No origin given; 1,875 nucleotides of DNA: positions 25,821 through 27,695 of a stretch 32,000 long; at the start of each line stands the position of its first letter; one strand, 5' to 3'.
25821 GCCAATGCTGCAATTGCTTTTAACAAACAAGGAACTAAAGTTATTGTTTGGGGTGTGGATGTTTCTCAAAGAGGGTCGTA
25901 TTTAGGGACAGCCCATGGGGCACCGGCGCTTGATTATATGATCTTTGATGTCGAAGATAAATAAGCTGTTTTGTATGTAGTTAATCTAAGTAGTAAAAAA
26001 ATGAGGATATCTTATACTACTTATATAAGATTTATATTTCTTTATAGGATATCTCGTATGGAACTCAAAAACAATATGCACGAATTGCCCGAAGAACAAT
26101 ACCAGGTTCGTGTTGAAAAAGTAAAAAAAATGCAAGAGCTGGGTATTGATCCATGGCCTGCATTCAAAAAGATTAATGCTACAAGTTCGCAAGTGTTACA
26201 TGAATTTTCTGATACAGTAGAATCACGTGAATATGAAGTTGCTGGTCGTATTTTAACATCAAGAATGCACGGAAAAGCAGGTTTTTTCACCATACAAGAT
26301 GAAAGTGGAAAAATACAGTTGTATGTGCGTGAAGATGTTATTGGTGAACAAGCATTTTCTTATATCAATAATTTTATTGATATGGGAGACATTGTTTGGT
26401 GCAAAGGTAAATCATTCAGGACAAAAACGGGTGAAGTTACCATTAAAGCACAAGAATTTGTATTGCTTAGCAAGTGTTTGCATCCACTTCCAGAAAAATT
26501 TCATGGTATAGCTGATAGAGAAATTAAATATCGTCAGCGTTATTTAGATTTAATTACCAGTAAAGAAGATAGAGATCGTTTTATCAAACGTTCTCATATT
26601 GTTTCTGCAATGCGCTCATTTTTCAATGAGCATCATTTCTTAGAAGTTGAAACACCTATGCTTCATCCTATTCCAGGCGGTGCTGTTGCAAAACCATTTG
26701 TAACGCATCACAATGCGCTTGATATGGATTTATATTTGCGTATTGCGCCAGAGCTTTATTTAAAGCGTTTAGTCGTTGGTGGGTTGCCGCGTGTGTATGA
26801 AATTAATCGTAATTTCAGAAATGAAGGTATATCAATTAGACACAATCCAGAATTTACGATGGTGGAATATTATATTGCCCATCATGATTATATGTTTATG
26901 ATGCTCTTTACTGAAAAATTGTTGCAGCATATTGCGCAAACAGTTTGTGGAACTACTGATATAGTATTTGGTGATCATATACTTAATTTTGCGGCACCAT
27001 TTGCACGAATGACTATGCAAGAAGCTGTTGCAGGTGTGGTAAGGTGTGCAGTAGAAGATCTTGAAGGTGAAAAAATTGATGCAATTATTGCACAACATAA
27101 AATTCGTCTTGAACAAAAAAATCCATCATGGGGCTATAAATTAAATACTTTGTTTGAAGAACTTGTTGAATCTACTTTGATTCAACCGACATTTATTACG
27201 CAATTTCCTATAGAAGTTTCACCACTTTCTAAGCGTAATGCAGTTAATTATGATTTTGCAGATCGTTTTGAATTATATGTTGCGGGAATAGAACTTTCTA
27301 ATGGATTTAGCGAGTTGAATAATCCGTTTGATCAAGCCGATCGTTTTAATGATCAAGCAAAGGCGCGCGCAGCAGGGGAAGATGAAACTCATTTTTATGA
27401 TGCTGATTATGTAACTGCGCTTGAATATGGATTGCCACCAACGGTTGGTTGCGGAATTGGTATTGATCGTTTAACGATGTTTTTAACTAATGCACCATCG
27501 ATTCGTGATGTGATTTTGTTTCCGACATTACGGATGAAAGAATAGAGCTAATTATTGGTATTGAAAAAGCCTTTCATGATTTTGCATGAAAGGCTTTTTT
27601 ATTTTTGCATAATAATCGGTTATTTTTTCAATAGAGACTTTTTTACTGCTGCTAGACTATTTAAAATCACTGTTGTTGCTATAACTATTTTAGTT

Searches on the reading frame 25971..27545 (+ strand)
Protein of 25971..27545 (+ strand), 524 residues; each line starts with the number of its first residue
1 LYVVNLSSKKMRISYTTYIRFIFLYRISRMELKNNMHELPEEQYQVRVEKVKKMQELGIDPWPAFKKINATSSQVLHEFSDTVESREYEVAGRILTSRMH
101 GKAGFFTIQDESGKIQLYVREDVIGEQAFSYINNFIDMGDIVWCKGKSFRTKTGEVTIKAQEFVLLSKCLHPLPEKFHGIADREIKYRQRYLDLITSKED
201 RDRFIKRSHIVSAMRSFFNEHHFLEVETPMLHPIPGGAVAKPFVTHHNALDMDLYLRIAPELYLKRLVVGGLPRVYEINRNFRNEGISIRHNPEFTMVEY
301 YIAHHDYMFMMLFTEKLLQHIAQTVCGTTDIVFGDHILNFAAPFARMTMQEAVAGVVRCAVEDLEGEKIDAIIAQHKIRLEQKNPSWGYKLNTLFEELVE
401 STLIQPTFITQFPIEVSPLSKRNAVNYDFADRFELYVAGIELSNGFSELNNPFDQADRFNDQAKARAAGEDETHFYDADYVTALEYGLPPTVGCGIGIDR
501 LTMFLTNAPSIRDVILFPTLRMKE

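Call 81: search_protein_families(library=pfam, proteins=[window:25971-27545:+], max_evalue=0.001)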
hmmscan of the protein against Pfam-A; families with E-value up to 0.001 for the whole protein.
window:25971-27545:+ (524 aa): 3 families
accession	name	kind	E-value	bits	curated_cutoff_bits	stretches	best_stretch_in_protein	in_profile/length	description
PF00152.25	tRNA-synt_2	-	3.4e-86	289.5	25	1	183-520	2-307/308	tRNA synthetases class II (D, K and N)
PF01336.31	tRNA_anti-codon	-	2e-14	53.7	27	1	89-166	2-75/75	OB-fold nucleic acid binding domain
PF01409.25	tRNA-synt_2d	-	7.7e-06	26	19.8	0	275-349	105-178/246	tRNA synthetases class II core domain (F)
